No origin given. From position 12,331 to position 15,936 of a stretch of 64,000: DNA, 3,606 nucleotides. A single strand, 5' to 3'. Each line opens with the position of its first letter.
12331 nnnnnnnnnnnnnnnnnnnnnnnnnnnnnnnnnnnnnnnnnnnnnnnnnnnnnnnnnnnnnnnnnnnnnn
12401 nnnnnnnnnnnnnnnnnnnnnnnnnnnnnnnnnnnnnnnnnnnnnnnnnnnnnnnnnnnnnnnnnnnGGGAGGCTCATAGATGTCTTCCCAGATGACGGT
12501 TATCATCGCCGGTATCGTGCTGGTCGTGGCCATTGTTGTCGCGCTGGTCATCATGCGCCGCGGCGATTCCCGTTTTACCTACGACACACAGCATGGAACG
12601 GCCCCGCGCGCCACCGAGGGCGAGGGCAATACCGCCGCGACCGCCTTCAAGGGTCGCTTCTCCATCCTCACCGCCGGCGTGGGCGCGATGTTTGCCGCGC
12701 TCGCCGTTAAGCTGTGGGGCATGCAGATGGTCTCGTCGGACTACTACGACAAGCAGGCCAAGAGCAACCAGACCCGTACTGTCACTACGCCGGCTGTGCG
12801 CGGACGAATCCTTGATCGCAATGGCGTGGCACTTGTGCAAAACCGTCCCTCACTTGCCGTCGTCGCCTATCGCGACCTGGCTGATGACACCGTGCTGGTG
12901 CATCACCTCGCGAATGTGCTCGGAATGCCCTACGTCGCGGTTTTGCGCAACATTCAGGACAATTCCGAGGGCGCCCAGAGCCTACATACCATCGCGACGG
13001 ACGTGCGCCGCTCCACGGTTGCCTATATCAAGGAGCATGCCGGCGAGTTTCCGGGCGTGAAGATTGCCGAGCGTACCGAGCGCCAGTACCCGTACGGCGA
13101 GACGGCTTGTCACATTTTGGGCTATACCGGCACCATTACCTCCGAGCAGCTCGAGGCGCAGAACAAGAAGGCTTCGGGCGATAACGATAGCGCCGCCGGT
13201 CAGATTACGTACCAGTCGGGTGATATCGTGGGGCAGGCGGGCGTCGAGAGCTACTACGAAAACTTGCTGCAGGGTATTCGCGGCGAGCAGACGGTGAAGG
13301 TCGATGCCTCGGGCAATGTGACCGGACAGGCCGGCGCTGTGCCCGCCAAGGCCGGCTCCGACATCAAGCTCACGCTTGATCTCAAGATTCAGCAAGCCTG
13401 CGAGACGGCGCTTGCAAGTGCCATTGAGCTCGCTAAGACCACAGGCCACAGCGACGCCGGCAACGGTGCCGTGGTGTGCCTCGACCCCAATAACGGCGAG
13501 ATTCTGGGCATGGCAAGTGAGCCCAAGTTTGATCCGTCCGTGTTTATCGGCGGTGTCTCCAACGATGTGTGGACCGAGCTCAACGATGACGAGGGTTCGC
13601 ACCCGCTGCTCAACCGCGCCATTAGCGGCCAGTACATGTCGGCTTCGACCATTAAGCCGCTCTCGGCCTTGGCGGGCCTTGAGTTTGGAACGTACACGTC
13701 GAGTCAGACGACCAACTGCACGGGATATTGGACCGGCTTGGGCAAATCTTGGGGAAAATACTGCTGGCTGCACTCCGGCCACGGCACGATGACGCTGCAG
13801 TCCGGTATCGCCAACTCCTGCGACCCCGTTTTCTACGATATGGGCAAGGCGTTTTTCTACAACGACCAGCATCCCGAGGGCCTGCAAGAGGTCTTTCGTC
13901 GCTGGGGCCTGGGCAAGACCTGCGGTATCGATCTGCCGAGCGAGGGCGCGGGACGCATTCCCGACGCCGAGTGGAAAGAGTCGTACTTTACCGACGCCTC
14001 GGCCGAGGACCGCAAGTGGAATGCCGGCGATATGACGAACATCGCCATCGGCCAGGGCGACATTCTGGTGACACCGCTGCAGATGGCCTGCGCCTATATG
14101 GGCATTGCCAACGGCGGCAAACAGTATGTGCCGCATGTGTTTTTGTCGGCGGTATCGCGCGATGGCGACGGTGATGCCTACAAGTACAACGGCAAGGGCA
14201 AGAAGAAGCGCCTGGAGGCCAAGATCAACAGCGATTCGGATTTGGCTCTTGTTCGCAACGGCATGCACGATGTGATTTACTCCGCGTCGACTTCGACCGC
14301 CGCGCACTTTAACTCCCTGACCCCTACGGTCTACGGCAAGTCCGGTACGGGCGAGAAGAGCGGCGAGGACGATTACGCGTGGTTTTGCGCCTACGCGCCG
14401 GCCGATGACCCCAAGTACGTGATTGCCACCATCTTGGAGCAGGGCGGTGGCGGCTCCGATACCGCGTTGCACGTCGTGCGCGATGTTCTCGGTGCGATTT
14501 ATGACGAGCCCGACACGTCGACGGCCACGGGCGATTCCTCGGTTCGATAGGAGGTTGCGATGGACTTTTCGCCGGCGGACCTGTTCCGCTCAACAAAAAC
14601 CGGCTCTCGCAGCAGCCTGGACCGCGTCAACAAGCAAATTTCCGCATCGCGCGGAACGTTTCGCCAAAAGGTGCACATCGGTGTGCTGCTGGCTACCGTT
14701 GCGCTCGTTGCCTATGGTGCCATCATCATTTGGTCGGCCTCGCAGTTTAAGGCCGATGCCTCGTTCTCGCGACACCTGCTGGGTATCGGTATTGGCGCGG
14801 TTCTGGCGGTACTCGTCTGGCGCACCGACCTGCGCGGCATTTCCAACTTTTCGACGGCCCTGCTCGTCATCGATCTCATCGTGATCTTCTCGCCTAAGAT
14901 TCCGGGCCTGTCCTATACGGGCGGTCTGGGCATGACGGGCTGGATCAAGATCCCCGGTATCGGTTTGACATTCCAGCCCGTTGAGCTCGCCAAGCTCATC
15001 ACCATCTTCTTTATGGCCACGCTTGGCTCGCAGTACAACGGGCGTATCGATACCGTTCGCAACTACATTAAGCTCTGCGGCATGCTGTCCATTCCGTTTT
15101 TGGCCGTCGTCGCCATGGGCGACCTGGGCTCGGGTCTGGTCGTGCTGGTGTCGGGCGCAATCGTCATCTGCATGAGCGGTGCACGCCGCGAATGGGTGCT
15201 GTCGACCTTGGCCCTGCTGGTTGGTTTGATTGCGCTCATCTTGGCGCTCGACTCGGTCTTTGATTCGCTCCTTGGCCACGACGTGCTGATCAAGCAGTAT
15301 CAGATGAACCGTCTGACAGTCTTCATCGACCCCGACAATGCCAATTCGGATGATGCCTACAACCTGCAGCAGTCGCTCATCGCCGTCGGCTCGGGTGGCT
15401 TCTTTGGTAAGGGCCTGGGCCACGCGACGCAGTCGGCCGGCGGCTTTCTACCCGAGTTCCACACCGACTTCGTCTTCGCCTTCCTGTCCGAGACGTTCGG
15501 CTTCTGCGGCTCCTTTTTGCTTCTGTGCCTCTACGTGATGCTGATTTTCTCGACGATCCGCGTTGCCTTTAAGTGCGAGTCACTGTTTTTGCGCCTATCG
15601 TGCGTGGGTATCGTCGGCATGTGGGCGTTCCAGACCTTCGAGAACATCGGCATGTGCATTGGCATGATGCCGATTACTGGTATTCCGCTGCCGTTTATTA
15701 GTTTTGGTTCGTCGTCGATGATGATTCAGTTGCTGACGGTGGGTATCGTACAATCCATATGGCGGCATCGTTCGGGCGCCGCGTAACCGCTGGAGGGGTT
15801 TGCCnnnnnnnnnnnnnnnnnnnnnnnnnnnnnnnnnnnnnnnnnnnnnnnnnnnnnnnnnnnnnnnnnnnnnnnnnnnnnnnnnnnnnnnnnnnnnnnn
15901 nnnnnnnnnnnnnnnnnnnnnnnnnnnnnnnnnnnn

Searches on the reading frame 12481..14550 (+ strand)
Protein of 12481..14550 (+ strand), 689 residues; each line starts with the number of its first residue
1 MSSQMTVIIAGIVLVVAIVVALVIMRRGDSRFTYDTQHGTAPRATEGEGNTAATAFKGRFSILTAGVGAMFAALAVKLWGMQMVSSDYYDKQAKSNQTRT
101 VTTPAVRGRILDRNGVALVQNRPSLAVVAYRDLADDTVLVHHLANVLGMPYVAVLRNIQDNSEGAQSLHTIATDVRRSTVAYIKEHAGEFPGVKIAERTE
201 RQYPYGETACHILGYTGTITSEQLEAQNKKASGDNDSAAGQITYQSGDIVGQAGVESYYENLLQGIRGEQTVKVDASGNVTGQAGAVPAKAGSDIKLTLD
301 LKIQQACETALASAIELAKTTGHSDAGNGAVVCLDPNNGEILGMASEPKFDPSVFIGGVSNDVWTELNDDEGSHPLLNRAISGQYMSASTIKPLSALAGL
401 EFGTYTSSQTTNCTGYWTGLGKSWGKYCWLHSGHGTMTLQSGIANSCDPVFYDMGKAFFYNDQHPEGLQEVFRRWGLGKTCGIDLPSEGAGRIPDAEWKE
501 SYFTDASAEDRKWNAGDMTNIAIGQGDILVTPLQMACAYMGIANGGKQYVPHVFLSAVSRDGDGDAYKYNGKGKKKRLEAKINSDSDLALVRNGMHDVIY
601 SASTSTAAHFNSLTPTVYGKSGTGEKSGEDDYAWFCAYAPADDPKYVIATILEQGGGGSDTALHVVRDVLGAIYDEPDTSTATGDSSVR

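Call 47: search_protein_families(library=pfam, proteins=[window:12481-14550:+], max_evalue=0.00001)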
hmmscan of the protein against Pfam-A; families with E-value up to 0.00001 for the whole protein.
window:12481-14550:+ (689 aa): 2 families
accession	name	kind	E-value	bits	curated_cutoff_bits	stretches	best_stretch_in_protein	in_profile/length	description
PF00905.27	Transpeptidase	-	1.7e-54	185.5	22.1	1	329-669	1-297/299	Penicillin binding protein transpeptidase domain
PF03717.20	PBP_dimer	-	2.1e-43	149.3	24.4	1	103-282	2-177/180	Penicillin-binding Protein dimerisation domain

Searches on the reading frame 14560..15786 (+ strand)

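Call 47: search_protein_families(library=pfam, proteins=[window:14560-15786:+], max_evalue=0.00001)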
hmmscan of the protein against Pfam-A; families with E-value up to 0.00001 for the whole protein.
window:14560-15786:+ (408 aa): 1 family
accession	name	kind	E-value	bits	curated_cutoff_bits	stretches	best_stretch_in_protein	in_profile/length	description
PF01098.24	FTSW_RODA_SPOVE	-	5.4e-74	249.8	26.4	1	44-404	5-354/356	Cell cycle protein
